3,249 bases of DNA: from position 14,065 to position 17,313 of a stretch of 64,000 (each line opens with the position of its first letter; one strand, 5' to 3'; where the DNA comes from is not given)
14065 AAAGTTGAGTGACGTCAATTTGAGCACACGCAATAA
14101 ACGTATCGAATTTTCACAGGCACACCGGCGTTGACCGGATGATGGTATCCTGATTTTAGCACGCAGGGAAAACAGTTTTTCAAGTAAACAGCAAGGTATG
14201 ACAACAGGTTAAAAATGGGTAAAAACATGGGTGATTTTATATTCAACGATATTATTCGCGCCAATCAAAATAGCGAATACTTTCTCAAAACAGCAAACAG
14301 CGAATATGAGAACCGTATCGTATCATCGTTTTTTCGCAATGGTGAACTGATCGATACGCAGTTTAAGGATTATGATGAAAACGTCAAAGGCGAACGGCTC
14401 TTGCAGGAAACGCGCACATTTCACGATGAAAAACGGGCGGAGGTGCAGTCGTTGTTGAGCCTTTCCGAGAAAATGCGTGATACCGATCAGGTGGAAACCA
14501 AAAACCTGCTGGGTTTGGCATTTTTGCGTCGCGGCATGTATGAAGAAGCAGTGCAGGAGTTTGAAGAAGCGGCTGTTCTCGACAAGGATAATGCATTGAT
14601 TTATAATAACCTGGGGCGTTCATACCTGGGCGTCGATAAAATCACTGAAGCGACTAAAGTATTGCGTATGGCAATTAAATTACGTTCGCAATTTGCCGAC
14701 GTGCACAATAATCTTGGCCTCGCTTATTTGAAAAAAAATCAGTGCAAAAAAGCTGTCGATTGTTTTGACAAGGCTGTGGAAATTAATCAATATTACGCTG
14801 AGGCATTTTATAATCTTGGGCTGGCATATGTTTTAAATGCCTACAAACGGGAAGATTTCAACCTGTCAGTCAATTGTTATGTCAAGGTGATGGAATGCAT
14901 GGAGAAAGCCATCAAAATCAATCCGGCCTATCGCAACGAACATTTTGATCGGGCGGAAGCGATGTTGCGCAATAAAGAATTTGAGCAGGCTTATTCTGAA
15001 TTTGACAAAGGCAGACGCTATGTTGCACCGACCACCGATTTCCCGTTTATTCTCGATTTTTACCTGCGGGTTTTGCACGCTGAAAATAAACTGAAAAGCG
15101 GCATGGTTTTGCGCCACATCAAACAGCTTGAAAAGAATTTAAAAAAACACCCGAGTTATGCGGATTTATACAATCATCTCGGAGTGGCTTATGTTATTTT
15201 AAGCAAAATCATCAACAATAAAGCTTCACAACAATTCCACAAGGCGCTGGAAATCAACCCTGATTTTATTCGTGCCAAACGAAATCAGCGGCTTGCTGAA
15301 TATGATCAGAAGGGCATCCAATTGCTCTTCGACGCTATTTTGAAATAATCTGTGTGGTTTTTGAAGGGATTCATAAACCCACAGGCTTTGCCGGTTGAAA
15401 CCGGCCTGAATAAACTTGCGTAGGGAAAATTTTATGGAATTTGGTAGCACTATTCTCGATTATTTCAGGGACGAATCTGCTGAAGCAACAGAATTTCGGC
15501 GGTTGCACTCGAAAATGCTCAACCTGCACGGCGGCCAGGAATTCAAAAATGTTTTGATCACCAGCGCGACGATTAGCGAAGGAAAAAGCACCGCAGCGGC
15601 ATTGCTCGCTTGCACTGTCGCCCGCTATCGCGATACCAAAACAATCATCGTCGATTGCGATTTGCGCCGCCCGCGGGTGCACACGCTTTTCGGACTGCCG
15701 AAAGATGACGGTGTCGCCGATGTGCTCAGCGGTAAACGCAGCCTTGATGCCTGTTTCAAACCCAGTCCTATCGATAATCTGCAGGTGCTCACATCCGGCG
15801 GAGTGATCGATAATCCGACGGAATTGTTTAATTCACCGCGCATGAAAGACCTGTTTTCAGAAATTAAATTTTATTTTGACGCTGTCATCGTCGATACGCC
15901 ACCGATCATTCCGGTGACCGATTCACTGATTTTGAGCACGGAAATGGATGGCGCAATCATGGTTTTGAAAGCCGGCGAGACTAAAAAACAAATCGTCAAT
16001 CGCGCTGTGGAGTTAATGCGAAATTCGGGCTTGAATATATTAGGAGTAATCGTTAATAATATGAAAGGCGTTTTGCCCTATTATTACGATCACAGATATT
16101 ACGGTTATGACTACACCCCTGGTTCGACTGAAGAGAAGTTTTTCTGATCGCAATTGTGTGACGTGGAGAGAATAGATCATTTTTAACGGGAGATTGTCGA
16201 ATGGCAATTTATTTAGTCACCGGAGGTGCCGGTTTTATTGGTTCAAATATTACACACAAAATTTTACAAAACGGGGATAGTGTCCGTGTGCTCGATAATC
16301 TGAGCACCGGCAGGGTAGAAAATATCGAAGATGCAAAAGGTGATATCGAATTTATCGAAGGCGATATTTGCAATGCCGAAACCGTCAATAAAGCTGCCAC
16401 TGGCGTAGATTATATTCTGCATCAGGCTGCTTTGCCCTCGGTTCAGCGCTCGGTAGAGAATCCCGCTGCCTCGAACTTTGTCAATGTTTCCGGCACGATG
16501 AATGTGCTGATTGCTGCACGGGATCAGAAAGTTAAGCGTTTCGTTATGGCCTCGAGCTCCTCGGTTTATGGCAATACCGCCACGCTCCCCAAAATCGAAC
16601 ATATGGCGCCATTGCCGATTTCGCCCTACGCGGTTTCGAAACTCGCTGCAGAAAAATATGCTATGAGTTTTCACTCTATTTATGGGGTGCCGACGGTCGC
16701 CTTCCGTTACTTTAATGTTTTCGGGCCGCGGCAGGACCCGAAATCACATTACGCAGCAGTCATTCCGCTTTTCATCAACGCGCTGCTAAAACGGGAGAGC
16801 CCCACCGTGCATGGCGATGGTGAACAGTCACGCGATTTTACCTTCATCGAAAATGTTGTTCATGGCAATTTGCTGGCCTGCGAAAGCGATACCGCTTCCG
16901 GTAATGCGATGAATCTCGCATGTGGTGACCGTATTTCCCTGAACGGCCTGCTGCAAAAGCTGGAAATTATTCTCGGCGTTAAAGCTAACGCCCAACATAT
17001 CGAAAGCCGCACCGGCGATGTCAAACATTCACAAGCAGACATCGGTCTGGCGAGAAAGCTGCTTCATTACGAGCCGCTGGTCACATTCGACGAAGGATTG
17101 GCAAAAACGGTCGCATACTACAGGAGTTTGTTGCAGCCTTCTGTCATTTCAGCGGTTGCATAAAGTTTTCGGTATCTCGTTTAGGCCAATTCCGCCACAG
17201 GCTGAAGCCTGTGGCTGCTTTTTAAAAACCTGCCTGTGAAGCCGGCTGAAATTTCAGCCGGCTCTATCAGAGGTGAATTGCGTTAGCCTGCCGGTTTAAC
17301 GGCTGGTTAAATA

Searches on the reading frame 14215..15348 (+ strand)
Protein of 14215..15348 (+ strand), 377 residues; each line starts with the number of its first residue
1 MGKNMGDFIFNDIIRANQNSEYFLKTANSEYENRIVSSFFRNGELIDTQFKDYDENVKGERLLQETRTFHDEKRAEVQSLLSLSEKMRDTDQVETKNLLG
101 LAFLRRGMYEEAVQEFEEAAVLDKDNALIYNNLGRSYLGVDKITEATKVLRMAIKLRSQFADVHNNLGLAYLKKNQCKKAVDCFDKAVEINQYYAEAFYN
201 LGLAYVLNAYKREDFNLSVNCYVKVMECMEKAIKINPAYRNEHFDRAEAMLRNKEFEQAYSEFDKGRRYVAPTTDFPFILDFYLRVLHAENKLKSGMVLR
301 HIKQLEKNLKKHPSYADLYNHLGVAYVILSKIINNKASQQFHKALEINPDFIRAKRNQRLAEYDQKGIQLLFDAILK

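Call 3: search_protein_families(library=pfam, proteins=[window:14215-15348:+], max_evalue=0.01)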
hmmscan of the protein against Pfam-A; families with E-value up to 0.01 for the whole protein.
window:14215-15348:+ (377 aa): 17 families
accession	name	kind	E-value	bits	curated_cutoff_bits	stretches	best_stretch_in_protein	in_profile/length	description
PF13414.12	TPR_11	-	1.8e-33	114.4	26.8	3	100-138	1-39/42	TPR repeat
PF00515.34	TPR_1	-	7.8e-22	76.6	27.8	2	161-192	1-32/34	Tetratricopeptide repeat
PF07719.23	TPR_2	-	2.6e-21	74.4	27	2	161-191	1-31/34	Tetratricopeptide repeat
PF13431.12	TPR_17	-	7e-18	63.8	24.4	0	183-207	1-25/34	Tetratricopeptide repeat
PF13181.12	TPR_8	-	9e-16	57.1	25.7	1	161-192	1-32/34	Tetratricopeptide repeat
PF13424.12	TPR_12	-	3.9e-13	49.8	30.1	3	127-190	3-74/77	Tetratricopeptide repeat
PF13432.12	TPR_16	-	1.3e-11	45.1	32.7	1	132-193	2-63/65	Tetratricopeptide repeat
PF14559.12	TPR_19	-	2.8e-10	40.8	25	1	104-163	2-61/68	Tetratricopeptide repeat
PF13428.12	TPR_14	-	3.3e-10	40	23.5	1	98-135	6-43/44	Tetratricopeptide repeat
PF13374.12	TPR_10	-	3.4e-07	30.5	27.5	0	128-157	3-32/42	Tetratricopeptide repeat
PF13176.12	TPR_7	-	2.8e-06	27.4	27.9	0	98-125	4-31/36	Tetratricopeptide repeat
PF23354.1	TPR_NUP160_120_M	-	1.6e-05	24.8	27.2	0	164-232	41-104/265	NUP160/120 middle TPR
PF23914.1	TPR_CcmH_CycH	-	3.8e-05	24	42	0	76-188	31-148/158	Cytochrome c-type biogenesis protein H TPR domain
PF13371.12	TPR_9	-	5.3e-05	23.6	35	0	134-191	2-59/73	Tetratricopeptide repeat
PF13174.12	TPR_6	-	0.00038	21.4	26.3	0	99-118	6-25/33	Tetratricopeptide repeat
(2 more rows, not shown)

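Call 4: search_protein_families(library=ncbifam, proteins=[window:14215-15348:+], max_evalue=0.01)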
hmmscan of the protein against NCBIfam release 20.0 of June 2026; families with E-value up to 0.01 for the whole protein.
window:14215-15348:+ (377 aa): 20 families
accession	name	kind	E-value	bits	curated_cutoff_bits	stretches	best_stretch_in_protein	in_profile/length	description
TIGR02917.1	PEP_TPR_lipo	equivalog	9.8e-24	83.3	312.2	2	88-207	358-477/899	XrtA/PEP-CTERM system TPR-repeat protein PrsT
NF040959.1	MamA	equivalog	4.3e-22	78.6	200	2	88-228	66-202/204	magnetosome protein MamA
TIGR02521.1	type_IV_pilW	equivalog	5e-19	68.8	154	2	87-270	25-199/234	type IV pilus biogenesis/stability protein PilW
NF008391.2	PRK11189.1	equivalog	2.7e-15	56.7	250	2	150-205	88-143/297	lipoprotein NlpI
NF033762.1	social_mot_Tgl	equivalog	4.7e-15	55.6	225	2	92-215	30-152/252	social motility TPR repeat lipoprotein Tgl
TIGR00990.1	3a0801s09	subfamily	3.7e-10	39.1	757.25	1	106-192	412-498/615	mitochondrial import receptor subunit TOM70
NF047507.1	TPR_BatC_Lepto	exception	3.1e-09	36.6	175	2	104-201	35-136/214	TPR repeat-containing protein BatC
NF033758.1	gliding_GltE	equivalog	1.5e-08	34.1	225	1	67-224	196-350/411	adventurous gliding motility TPR repeat lipoprotein GltE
NF033920.0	C39_PA2778_fam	equivalog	2.3e-08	33.8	150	1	94-156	191-253/255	PA2778 family cysteine peptidase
NF008520.0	PRK11447.1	equivalog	7.9e-08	30.6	858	0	144-192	286-334/1157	cellulose synthase complex outer membrane protein BcsC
NF002725.1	PRK02603.1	equivalog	1e-07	32.1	143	1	161-238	72-152/173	photosystem I assembly protein Ycf3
TIGR02552.1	LcrH_SycD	equivalog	1.6e-07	31.1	104.8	1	99-158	58-117/136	SycD/LcrH family type III secretion system chaperone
NF052415.1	T3SS_chap_SctY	equivalog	5.2e-07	30.1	70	1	133-189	12-68/106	type III secretion apparatus assembly chaperone SctY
TIGR00540.1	TPR_hemY_coli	hypoth_equivalog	6.6e-07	28.4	142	1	104-187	303-385/385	heme biosynthesis-associated TPR protein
NF052304.1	CdsG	equivalog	6.5e-06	26.4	170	0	163-215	42-96/133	CdsG family type III secretion system protein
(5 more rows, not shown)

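Call 70: find_homologous_proteins(query=window:14215-15348:+)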
Query window:14215-15348:+ (377 aa): 1818 proteins with E <= 0.001 among 8000 candidates; the best 120 are listed.
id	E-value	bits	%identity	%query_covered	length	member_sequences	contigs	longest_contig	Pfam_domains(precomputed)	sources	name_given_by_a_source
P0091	4.8e-245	830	100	100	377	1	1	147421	PF13431.13,PF13414.13,PF13176.13,PF13428.13,PF13374.13,PF14559.13,PF00515.35,PF13424.13,PF21033.5,PF23354.2,PF13432.13,PF13181.13,PF07719.24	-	-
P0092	5.2e-218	741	89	99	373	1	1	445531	PF13431.13,PF23914.2,PF13414.13,PF13176.13,PF13428.13,PF13374.13,PF14559.13,PF13371.13,PF00515.35,PF13424.13,PF21033.5,PF13432.13,PF13181.13,PF07719.24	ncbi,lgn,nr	ncbi:MAG: tetratricopeptide repeat protein [Calditrichaeota bacterium]|nr:MAG: tetratricopeptide rep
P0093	5.7e-209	712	86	99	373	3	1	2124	PF14559.13,PF13431.13,PF13414.13,PF00515.35,PF13424.13,PF21033.5,PF13432.13,PF13428.13,PF13181.13,PF07719.24,PF13374.13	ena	-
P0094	2.9e-165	568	74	89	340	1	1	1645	PF13431.13,PF13414.13,PF13176.13,PF13428.13,PF14559.13,PF13371.13,PF00515.35,PF13424.13,PF21033.5,PF13432.13,PF13181.13,PF07719.24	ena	-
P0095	6.2e-163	560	67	99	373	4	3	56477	PF13431.13,PF23914.2,PF13414.13,PF13176.13,PF13428.13,PF13374.13,PF14559.13,PF24575.2,PF00515.35,PF13424.13,PF21033.5,PF13432.13,PF13181.13,PF07719.24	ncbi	-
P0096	1.6e-153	529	63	99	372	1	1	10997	PF13431.13,PF23914.2,PF13414.13,PF13176.13,PF13428.13,PF13374.13,PF14559.13,PF13371.13,PF00515.35,PF13424.13,PF21033.5,PF13432.13,PF06552.19,PF13181.13,PF07719.24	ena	-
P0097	2.0e-153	529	63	99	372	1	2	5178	PF13431.13,PF23914.2,PF13414.13,PF13176.13,PF13428.13,PF13374.13,PF14559.13,PF13371.13,PF00515.35,PF12895.14,PF13424.13,PF21033.5,PF13432.13,PF06552.19,PF13181.13,PF07719.24,PF13174.13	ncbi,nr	ncbi:MAG: tetratricopeptide repeat protein [Calditrichaeota bacterium]|nr:MAG: tetratricopeptide rep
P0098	5.6e-151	521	62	99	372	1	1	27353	PF13431.13,PF23914.2,PF13414.13,PF13176.13,PF13428.13,PF13374.13,PF14559.13,PF24575.2,PF13371.13,PF00515.35,PF12895.14,PF13424.13,PF21033.5,PF13432.13,PF06552.19,PF13429.13,PF13181.13,PF07719.24,PF13174.13,PF20308.5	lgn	-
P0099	1.4e-149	516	61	99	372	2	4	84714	PF13431.13,PF13414.13,PF13176.13,PF13428.13,PF13374.13,PF14559.13,PF13371.13,PF00515.35,PF13424.13,PF21033.5,PF13432.13,PF06552.19,PF13181.13,PF07719.24,PF13174.13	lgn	-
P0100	1.8e-148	513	62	99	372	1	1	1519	PF13431.13,PF13414.13,PF13176.13,PF13428.13,PF13374.13,PF14559.13,PF00515.35,PF12895.14,PF13424.13,PF21033.5,PF13432.13,PF06552.19,PF13429.13,PF13181.13,PF07719.24,PF13174.13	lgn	-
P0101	6.2e-148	511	63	99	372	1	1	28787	PF13431.13,PF13414.13,PF13176.13,PF13428.13,PF13374.13,PF14559.13,PF24575.2,PF13371.13,PF00515.35,PF12895.14,PF13424.13,PF21033.5,PF13432.13,PF13181.13,PF07719.24,PF13174.13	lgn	-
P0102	1.5e-147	510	62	99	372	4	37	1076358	PF13431.13,PF23914.2,PF13414.13,PF13176.13,PF13428.13,PF13374.13,PF14559.13,PF13371.13,PF00515.35,PF12895.14,PF13424.13,PF21033.5,PF13432.13,PF06552.19,PF13429.13,PF13181.13,PF07719.24,PF13174.13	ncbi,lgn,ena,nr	ncbi:MAG: tetratricopeptide repeat protein [Deferribacteres bacterium]|nr:tetratricopeptide repeat p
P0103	6.0e-145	501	60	99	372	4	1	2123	PF10602.16,PF03704.24,PF13431.13,PF23914.2,PF13414.13,PF01535.27,PF13176.13,PF13428.13,PF13374.13,PF14559.13,PF24575.2,PF13371.13,PF00515.35,PF12895.14,PF13424.13,PF21033.5,PF13432.13,PF06552.19,PF13429.13,PF13181.13,PF14561.13,PF07719.24,PF13174.13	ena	-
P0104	1.2e-143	497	61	99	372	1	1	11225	PF13431.13,PF23914.2,PF13414.13,PF13176.13,PF13428.13,PF13374.13,PF14559.13,PF13371.13,PF00515.35,PF12895.14,PF13424.13,PF21033.5,PF13432.13,PF06552.19,PF13181.13,PF07719.24,PF13174.13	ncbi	-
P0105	1.7e-143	496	59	99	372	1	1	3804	PF13431.13,PF23914.2,PF13414.13,PF13176.13,PF13428.13,PF13374.13,PF14559.13,PF24575.2,PF13371.13,PF00515.35,PF12895.14,PF13424.13,PF21033.5,PF13432.13,PF06552.19,PF13429.13,PF13181.13,PF07719.24,PF13174.13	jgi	jgi:tetratricopeptide (TPR) repeat protein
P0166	1.7e-39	154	28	99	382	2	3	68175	PF13431.13,PF23914.2,PF13414.13,PF13176.13,PF13428.13,PF25064.2,PF13374.13,PF14559.13,PF13371.13,PF00515.35,PF12895.14,PF13424.13,PF21033.5,PF13432.13,PF06552.19,PF13181.13,PF07719.24,PF13174.13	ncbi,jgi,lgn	-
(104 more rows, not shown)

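Call 71: find_encoding_contigs(protein=P0166, flank=9000, max_places=2)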
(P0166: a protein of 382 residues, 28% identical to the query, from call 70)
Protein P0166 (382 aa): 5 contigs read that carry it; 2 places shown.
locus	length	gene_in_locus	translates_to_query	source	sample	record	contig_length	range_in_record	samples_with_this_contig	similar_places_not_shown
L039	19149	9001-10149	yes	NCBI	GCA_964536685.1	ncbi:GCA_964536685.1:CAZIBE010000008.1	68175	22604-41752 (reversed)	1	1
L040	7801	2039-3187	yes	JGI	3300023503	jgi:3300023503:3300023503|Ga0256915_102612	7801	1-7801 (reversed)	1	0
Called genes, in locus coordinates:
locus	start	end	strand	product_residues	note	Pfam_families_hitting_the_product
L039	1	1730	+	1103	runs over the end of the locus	PF17757:UvrB_inter, PF02559:CarD_TRCF_RID, PF00270:DEAD, PF04851:ResIII, PF00271:Helicase_C, PF03461:TRCF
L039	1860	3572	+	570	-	PF13623:SurA_N_2 (faint), PF13624:SurA_N_3 (weak), PF13145:Rotamase_2, PF13616:Rotamase_3, PF00639:Rotamase, PF13145:Rotamase_2, PF00639:Rotamase, PF13616:Rotamase_3 (weak)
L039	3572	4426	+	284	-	PF13145:Rotamase_2, PF00639:Rotamase (weak)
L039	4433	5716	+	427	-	PF13624:SurA_N_3, PF09312:SurA_N, PF13145:Rotamase_2, PF13616:Rotamase_3, PF00639:Rotamase, PF13145:Rotamase_2, PF13616:Rotamase_3, PF00639:Rotamase, +1 more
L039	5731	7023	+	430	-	PF00158:Sigma54_activat, PF14532:Sigma54_activ_2, PF07724:AAA_2 (weak), PF00004:AAA (weak), PF07728:AAA_5, PF25601:AAA_lid_14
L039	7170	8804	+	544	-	PF00990:GGDEF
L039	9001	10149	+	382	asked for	PF13424:TPR_12, PF13371:TPR_9 (weak), PF13414:TPR_11, PF14559:TPR_19 (weak), PF13431:TPR_17 (weak), PF00515:TPR_1 (weak), PF13432:TPR_16, PF00515:TPR_1, +13 more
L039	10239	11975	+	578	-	PF01590:GAF (weak), PF13185:GAF_2, PF13487:HD_5, PF08668:HDOD (weak), PF01966:HD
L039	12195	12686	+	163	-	-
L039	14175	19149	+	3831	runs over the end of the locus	PF02369:Big_1 (weak), PF07705:CARDB (faint), PF02369:Big_1 (weak), PF10633:NPCBM_assoc (faint), PF11611:DUF4352 (faint)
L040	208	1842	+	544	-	PF00990:GGDEF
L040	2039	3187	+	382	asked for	PF13424:TPR_12, PF13371:TPR_9 (weak), PF13414:TPR_11, PF14559:TPR_19 (weak), PF13431:TPR_17 (weak), PF00515:TPR_1 (weak), PF13432:TPR_16, PF00515:TPR_1, +13 more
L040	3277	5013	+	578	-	PF01590:GAF (weak), PF13185:GAF_2, PF13487:HD_5, PF08668:HDOD (weak), PF01966:HD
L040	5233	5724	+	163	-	-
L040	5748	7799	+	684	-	?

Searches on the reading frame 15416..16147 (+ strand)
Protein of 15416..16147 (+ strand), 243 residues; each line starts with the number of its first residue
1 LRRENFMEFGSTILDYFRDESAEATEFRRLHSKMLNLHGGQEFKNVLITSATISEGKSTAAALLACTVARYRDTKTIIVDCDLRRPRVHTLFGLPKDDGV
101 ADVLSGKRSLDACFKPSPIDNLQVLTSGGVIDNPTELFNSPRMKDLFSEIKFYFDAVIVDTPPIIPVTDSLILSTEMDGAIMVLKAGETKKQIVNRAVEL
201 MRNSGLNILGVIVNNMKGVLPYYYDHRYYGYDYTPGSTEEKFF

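Call 3: search_protein_families(library=pfam, proteins=[window:15416-16147:+], max_evalue=0.01)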
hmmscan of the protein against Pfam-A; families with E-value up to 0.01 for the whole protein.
window:15416-16147:+ (243 aa): 3 families
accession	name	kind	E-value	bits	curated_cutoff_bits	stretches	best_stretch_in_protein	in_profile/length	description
PF10609.15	ParA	-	3.3e-12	46.8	27.1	1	47-221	7-179/246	NUBPL iron-transfer P-loop NTPase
PF13614.12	AAA_31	-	1.5e-06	28.7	27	1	56-175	14-139/177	AAA domain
PF01656.29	CbiA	-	3.7e-05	24.1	25.4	1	48-217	3-84/125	CobQ/CobB/MinD/ParA nucleotide binding domain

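Call 4: search_protein_families(library=ncbifam, proteins=[window:15416-16147:+], max_evalue=0.01)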
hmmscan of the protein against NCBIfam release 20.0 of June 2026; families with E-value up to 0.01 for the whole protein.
window:15416-16147:+ (243 aa): 10 families
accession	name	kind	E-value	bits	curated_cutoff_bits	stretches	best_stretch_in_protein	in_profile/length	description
TIGR01007.1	eps_fam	subfamily_domain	1.4e-46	158.6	108.05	1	40-230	14-204/204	polysaccharide biosynthesis tyrosine autokinase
TIGR03018.1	pepcterm_TyrKin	hypoth_equivalog_domain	7.1e-41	139.8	230.65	1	21-214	9-207/207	XrtA-associated tyrosine autokinase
NF008568.0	PRK11519.1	equivalog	4.7e-34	117.6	1068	1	44-234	526-716/720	tyrosine-protein kinase Wzc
NF007350.0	PRK09841.1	equivalog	2.9e-32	111.6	1248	1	42-234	530-723/726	tyrosine-protein kinase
TIGR03029.1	EpsG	equivalog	3.5e-29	101.8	313.8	1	14-214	74-273/274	chain length determinant protein tyrosine kinase EpsG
TIGR01005.1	eps_transp_fam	subfamily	1.2e-24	86.6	411.7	1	25-231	528-735/754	exopolysaccharide transport protein family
NF041136.1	MrpORP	equivalog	1e-08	34.9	450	1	45-219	7-180/365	iron-sulfur cluster carrier protein MrpORP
TIGR01968.1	minD_bact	equivalog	2.9e-08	33.4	212.9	1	46-217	4-174/261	septum site-determining protein MinD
TIGR01969.1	minD_arch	subfamily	6.6e-08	32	201.75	1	47-216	4-170/251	cell division ATPase MinD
NF047398.1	AAA_KGGVGR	domain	0.0018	18.6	90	1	56-107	15-68/190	KGGVGR-motif variant AAA ATPase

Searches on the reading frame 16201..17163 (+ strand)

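Call 75: search_protein_families(library=ncbifam, proteins=[window:16201-17163:+], max_evalue=0.00001)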
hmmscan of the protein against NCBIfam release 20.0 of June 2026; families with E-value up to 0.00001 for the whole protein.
window:16201-17163:+ (320 aa): 29 families (the best 25 are shown)
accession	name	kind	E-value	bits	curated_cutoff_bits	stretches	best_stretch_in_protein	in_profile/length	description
NF011728.1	PRK15181.1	equivalog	1.8e-76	257.4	760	1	4-307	18-337/348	Vi polysaccharide biosynthesis UDP-N-acetylglucosaminuronic acid C-4 epimerase TviC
TIGR04180.1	EDH_00030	hypoth_equivalog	9.4e-54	182.5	475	1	5-292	2-294/297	NAD-dependent 4,6-dehydratase LegB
TIGR01179.1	galE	equivalog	5.8e-47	160.1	262.3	1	5-297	3-315/332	UDP-glucose 4-epimerase GalE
TIGR01181.1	dTDP_gluc_dehyt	equivalog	1.3e-45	155.9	365.1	1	4-308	2-312/321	dTDP-glucose 4,6-dehydratase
TIGR02197.1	heptose_epim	equivalog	3.5e-36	125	274.6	1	5-307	2-313/316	ADP-glyceromanno-heptose 6-epimerase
NF007956.0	PRK10675.1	subfamily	4e-28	98.5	394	1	4-303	3-325/338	UDP-glucose 4-epimerase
TIGR03466.1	HpnA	hypoth_equivalog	3.2e-27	95.3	367.65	1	5-308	4-295/327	hopanoid-associated sugar epimerase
NF007490.0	PRK10084.1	subfamily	1.2e-26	93.6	649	1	5-308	4-335/361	dTDP-glucose 4,6-dehydratase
NF007582.0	PRK10217.1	equivalog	6.1e-25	88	698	1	4-307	4-331/355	dTDP-glucose 4,6-dehydratase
NF042422.1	oxyalk_red_OleD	equivalog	9e-22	77.9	580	1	5-255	4-247/329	2-alkyl-3-oxoalkanoate reductase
NF008360.0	PRK11150.1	equivalog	7.8e-21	74.6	452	1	5-247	3-243/310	ADP-glyceromanno-heptose 6-epimerase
NF042423.1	oxyalk_red_Shew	equivalog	4.8e-20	71.9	580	1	5-254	12-253/331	2-alkyl-3-oxoalkanoate reductase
NF008872.0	PRK11908.1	equivalog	1.2e-18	67.2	294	1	5-309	5-337/349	bifunctional UDP-4-keto-pentose/UDP-xylose synthase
NF052578.1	StrlDmthSdmBMthl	equivalog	9.8e-17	61.7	600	1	5-265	4-252/328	sterol demethylase protein SdmB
TIGR02622.1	CDP_4_6_dhtase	equivalog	2e-16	60.1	278.45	1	5-310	8-333/352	CDP-glucose 4,6-dehydratase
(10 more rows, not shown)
